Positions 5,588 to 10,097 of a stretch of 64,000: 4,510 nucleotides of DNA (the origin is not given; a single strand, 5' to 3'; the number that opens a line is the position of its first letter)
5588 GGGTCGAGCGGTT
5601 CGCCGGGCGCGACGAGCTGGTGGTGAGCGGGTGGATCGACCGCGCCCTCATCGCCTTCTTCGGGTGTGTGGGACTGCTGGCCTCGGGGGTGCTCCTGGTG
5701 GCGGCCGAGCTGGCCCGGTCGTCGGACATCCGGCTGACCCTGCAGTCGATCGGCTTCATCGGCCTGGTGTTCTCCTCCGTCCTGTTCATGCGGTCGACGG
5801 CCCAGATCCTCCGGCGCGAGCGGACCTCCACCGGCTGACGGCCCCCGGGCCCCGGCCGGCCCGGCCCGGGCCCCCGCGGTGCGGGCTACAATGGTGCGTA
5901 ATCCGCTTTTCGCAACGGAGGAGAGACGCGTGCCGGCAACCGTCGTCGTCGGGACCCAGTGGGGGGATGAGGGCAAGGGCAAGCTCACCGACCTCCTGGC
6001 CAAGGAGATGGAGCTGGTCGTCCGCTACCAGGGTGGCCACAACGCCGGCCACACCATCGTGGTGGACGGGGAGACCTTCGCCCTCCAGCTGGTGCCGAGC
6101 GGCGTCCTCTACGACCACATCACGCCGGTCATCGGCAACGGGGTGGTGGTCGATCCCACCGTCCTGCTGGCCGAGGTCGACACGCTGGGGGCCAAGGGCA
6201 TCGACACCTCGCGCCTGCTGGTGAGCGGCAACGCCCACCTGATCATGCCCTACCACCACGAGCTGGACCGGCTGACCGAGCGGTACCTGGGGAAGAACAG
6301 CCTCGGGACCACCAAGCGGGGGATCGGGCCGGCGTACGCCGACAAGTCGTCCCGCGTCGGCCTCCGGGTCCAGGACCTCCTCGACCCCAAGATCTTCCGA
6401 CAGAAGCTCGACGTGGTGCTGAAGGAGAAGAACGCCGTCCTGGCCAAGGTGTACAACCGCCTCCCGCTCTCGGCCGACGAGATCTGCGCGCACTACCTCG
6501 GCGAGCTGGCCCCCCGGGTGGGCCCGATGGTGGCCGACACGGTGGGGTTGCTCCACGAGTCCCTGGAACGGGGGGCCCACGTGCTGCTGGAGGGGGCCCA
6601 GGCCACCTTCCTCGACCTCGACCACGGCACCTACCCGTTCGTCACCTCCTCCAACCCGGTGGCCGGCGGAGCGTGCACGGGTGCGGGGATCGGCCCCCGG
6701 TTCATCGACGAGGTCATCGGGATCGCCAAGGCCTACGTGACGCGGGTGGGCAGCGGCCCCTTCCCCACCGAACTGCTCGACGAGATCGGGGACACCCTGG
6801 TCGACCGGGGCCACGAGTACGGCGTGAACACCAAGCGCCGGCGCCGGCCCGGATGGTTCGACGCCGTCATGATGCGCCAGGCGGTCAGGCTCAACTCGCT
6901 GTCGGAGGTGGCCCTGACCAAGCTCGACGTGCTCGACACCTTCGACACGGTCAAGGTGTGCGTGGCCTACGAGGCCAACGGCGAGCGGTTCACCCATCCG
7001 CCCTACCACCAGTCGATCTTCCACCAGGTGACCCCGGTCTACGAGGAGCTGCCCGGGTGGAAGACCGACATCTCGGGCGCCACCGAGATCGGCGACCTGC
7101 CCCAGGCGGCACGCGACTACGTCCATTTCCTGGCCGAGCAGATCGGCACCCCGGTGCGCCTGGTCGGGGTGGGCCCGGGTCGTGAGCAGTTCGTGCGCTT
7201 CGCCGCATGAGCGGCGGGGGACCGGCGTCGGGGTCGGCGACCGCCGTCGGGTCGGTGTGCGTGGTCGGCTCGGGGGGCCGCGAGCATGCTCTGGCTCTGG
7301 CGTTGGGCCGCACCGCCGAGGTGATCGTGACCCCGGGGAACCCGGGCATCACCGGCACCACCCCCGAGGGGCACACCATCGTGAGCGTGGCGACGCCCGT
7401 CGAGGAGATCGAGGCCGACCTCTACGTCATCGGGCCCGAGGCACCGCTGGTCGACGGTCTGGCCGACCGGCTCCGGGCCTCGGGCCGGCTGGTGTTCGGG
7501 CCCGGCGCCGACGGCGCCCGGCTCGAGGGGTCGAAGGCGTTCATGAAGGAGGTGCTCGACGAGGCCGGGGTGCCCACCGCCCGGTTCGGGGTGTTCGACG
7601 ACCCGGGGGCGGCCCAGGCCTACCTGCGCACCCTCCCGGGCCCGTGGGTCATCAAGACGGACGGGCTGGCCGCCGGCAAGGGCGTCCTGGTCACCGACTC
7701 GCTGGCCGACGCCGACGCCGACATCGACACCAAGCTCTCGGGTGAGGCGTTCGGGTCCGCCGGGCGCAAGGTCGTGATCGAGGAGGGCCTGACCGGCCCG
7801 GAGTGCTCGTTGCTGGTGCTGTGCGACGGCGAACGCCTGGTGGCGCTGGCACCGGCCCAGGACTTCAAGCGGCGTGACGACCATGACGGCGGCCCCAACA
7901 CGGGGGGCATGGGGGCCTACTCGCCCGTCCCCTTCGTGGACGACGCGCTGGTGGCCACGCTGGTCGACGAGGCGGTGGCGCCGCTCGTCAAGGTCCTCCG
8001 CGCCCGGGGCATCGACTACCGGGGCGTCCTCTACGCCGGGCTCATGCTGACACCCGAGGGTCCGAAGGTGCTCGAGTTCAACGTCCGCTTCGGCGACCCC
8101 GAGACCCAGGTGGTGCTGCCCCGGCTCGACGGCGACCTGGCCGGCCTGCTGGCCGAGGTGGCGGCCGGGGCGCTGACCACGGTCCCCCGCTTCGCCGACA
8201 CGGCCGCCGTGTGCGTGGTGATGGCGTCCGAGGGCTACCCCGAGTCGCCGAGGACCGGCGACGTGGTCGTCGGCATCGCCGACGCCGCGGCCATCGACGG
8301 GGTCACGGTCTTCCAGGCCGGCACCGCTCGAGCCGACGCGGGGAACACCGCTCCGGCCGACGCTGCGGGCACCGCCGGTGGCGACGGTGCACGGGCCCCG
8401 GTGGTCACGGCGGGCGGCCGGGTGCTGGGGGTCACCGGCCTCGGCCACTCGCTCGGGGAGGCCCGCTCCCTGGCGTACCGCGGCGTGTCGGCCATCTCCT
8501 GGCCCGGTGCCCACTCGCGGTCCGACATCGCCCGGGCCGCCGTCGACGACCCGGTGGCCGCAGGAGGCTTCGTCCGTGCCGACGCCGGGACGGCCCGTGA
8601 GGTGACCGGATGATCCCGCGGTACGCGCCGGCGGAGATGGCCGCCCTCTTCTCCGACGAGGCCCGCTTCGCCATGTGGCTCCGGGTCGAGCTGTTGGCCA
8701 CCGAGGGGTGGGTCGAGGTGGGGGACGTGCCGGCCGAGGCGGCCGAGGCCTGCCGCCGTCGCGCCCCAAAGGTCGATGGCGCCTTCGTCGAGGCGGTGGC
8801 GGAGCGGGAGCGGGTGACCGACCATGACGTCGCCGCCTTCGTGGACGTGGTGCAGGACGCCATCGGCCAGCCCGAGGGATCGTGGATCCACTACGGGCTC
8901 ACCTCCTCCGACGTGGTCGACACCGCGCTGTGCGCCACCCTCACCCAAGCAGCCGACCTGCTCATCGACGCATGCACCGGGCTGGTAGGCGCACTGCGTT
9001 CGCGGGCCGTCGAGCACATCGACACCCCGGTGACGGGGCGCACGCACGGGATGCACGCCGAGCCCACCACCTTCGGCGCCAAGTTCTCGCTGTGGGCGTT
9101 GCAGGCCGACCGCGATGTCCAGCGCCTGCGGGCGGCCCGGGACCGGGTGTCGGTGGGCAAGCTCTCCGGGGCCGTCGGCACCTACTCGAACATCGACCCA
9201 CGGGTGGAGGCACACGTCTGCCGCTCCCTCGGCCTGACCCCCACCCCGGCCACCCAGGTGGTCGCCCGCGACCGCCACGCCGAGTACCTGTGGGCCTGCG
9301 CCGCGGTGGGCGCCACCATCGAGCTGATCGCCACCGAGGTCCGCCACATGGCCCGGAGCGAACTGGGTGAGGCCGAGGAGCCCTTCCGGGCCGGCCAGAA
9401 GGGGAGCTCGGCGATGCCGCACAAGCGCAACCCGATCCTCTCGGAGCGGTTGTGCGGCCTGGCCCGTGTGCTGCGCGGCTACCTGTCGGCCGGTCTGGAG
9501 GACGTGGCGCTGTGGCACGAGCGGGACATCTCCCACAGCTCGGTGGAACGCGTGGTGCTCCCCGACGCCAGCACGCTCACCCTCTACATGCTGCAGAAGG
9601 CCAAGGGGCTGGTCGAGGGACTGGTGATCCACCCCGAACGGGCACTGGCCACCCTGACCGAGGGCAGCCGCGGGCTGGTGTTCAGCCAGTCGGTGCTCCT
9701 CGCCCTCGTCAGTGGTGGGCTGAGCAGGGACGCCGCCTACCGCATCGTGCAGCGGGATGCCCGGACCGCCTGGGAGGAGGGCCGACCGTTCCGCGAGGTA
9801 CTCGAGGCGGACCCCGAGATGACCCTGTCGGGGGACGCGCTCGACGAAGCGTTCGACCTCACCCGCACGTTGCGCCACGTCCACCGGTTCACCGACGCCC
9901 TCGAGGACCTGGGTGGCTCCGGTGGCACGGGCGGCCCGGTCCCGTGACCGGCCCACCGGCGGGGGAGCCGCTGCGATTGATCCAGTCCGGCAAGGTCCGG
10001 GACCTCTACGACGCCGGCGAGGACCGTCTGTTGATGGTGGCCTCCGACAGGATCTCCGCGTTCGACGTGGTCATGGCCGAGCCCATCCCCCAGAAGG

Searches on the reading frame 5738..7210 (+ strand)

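Call 15: search_protein_families(library=pfam, proteins=[window:5738-7210:+], max_evalue=0.001)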
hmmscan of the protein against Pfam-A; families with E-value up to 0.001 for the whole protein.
window:5738-7210:+ (490 aa): 1 family
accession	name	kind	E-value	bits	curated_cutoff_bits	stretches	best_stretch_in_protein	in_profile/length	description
PF00709.27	Adenylsucc_synt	-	2.1e-177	590.5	27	1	69-485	1-415/416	Adenylosuccinate synthetase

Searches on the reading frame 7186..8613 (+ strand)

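Call 15: search_protein_families(library=pfam, proteins=[window:7186-8613:+], max_evalue=0.001)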
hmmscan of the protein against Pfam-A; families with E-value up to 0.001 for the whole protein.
window:7186-8613:+ (475 aa): 4 families
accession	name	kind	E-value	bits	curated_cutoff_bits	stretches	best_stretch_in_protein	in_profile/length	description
PF01071.24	GARS_A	-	2e-68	230.5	27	1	115-307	1-194/194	Phosphoribosylglycinamide synthetase, ATP-grasp (A) domain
PF02843.22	GARS_C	-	1.5e-25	89.7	34.8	1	341-450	1-91/92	Phosphoribosylglycinamide synthetase, C domain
PF02844.21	GARS_N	-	5.3e-22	78.9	29.5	1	24-114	3-100/100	Phosphoribosylglycinamide synthetase, N domain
PF02655.19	ATP-grasp_3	-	4.5e-05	24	23.2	1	119-303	6-158/160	ATP-grasp domain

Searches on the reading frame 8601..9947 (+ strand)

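Call 15: search_protein_families(library=pfam, proteins=[window:8601-9947:+], max_evalue=0.001)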
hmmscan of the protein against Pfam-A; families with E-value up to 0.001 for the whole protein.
window:8601-9947:+ (448 aa): 2 families
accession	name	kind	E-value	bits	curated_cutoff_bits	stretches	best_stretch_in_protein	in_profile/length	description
PF00206.25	Lyase_1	-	2.1e-53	182.2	27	1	12-291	9-310/312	Lyase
PF10397.14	ADSL_C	-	2.9e-22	79.2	32.7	1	358-433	1-78/79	Adenylosuccinate lyase C-terminus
